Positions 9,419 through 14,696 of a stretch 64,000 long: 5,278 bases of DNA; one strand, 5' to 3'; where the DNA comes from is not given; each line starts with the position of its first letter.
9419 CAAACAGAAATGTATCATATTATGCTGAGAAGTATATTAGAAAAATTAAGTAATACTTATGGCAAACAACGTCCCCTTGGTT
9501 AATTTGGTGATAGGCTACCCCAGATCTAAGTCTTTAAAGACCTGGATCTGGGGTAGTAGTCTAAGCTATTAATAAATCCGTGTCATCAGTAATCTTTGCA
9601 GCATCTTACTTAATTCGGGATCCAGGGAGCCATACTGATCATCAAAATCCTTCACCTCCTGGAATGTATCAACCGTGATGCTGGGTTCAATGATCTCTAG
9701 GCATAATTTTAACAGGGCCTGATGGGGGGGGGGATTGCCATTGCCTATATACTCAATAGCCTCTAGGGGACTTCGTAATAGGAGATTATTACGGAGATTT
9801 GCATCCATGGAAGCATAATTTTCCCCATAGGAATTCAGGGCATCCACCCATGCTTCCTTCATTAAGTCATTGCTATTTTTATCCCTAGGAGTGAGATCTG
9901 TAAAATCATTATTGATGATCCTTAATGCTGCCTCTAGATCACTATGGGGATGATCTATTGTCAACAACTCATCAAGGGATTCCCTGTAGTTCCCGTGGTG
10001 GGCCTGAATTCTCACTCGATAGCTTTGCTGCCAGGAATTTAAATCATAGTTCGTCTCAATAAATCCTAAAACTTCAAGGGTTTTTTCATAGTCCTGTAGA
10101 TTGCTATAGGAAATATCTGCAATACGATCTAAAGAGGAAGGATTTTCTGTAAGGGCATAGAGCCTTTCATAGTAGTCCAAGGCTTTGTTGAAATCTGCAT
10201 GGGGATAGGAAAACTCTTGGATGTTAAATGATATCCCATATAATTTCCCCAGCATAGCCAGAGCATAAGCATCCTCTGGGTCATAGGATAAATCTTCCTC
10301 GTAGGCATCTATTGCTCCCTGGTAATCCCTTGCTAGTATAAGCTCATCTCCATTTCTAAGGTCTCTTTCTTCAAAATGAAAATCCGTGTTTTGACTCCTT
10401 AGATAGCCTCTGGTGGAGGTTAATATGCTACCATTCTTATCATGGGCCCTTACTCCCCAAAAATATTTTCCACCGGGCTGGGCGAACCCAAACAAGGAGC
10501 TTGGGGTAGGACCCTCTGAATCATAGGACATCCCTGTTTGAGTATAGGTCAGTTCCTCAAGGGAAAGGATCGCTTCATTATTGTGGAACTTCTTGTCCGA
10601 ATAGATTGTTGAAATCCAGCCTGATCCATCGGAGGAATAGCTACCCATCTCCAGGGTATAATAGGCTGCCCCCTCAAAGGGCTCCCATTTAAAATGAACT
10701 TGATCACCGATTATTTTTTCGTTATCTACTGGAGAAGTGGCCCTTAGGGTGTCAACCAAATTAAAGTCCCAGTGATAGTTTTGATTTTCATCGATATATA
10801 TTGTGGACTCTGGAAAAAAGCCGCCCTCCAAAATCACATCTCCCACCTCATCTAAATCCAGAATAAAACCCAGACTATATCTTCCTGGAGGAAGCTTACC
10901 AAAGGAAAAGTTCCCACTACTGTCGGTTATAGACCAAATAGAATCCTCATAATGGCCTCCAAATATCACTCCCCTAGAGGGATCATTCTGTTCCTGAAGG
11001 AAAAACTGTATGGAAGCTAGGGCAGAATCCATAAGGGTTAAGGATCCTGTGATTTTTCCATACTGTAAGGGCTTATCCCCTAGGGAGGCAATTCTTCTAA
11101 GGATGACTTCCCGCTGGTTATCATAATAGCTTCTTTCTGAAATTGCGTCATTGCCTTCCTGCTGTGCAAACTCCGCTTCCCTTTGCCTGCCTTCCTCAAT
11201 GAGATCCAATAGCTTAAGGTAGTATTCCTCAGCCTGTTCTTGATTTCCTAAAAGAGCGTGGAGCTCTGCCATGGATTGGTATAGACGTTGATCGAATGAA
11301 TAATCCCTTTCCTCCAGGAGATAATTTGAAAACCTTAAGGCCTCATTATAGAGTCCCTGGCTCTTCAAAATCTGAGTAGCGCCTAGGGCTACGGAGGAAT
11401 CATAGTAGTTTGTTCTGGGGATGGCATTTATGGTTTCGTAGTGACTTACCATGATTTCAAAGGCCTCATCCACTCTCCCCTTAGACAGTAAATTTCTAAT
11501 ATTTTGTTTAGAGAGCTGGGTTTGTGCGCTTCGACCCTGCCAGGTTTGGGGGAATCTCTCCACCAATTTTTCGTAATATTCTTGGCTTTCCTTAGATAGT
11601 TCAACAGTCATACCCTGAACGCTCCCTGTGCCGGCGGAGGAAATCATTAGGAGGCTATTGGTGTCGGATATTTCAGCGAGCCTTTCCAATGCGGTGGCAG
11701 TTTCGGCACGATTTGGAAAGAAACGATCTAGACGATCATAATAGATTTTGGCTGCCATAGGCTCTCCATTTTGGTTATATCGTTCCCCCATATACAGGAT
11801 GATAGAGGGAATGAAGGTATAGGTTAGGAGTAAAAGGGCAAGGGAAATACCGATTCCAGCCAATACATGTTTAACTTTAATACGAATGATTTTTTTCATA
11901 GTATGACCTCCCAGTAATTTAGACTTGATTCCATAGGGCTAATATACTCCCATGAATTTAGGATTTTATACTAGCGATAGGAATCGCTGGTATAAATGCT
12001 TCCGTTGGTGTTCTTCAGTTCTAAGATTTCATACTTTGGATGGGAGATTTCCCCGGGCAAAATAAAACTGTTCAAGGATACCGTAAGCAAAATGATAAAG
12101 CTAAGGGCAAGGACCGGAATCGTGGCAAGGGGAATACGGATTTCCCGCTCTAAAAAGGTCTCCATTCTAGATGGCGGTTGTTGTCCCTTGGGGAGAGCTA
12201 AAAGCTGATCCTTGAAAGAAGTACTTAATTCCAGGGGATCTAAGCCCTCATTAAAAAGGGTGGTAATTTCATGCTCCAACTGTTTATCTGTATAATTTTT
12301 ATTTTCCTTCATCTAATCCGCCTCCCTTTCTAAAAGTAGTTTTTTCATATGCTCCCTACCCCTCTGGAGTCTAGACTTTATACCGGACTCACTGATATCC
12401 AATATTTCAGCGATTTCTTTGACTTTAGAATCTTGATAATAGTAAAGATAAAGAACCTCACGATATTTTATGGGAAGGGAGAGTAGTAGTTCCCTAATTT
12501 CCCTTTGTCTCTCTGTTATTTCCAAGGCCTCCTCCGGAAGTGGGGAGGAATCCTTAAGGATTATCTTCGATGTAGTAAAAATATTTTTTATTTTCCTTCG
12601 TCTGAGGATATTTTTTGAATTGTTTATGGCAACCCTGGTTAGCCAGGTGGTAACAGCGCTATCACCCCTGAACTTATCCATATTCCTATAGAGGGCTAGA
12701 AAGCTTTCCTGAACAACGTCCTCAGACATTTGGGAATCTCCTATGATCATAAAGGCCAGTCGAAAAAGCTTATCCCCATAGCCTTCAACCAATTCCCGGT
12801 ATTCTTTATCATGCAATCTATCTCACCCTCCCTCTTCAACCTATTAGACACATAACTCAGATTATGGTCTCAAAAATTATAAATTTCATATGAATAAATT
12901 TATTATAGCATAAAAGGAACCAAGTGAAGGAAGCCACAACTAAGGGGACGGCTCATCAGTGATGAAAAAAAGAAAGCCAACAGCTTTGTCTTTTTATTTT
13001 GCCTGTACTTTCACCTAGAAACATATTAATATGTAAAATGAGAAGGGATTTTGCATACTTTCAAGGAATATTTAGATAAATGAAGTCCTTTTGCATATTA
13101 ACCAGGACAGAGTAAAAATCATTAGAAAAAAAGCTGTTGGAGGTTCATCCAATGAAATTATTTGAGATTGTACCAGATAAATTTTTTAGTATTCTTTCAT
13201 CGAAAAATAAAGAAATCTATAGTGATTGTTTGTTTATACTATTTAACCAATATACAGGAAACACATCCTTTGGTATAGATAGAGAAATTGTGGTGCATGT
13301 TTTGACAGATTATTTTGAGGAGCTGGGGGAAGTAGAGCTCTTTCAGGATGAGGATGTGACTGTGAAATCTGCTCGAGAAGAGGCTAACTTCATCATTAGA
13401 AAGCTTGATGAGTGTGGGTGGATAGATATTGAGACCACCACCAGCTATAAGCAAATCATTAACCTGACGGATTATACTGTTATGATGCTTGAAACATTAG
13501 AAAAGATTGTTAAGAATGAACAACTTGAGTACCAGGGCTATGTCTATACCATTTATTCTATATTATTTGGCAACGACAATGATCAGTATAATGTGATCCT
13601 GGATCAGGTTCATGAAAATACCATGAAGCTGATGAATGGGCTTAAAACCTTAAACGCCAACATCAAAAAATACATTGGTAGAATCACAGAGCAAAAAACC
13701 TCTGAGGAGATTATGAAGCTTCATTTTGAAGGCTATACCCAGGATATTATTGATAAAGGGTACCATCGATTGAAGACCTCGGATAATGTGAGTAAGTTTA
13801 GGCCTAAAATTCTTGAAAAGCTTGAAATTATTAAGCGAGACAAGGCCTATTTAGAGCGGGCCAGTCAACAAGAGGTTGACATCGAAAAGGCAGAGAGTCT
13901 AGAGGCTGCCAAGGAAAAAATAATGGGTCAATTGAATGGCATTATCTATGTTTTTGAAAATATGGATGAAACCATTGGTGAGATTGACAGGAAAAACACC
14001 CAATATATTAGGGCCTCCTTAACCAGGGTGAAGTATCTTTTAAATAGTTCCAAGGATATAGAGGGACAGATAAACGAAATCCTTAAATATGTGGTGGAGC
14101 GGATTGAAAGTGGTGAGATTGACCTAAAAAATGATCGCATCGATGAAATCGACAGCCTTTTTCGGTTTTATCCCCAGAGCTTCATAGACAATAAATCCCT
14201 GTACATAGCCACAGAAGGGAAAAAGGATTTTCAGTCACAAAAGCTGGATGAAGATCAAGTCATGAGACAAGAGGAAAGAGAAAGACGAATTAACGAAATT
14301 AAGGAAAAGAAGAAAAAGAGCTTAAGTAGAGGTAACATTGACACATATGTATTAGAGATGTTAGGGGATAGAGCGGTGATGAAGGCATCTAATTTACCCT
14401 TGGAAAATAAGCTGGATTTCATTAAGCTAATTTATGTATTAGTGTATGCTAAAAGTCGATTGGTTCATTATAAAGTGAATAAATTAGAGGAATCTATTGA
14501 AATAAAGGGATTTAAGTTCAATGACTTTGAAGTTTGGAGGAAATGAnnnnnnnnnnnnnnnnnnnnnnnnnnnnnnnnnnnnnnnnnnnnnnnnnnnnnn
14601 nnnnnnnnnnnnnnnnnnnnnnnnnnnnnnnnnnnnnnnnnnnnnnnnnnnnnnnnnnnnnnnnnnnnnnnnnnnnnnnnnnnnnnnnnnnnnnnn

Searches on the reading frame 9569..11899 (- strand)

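Call 52: search_protein_families(library=pfam, proteins=[window:9569-11899:-], max_evalue=0.0001)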
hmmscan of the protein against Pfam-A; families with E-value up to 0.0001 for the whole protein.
window:9569-11899:- (776 aa): 1 family
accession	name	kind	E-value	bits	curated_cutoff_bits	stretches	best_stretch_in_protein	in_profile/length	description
PF07719.23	TPR_2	-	3.8e-05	23.9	27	0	517-543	8-34/34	Tetratricopeptide repeat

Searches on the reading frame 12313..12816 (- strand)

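Call 52: search_protein_families(library=pfam, proteins=[window:12313-12816:-], max_evalue=0.0001)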
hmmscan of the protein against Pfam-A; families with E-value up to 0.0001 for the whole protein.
window:12313-12816:- (167 aa): 3 families
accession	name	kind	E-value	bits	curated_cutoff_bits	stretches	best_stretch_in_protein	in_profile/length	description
PF08281.18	Sigma70_r4_2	-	6.7e-18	64.5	25.7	1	105-157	2-54/54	Sigma-70, region 4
PF04542.20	Sigma70_r2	-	1.1e-14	54.4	24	1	9-75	1-69/71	Sigma-70 region 2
PF04545.22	Sigma70_r4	-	3.7e-10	39.6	24.1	1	111-159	2-50/50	Sigma-70, region 4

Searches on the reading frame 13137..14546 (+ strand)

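Call 52: search_protein_families(library=pfam, proteins=[window:13137-14546:+], max_evalue=0.0001)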
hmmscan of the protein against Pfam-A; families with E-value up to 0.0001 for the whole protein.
window:13137-14546:+ (469 aa): 1 family
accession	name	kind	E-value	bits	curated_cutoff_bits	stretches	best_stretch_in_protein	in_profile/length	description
PF18982.5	JetA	-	6.7e-131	437.3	26.2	1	35-469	2-434/434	Wadjet protein JetA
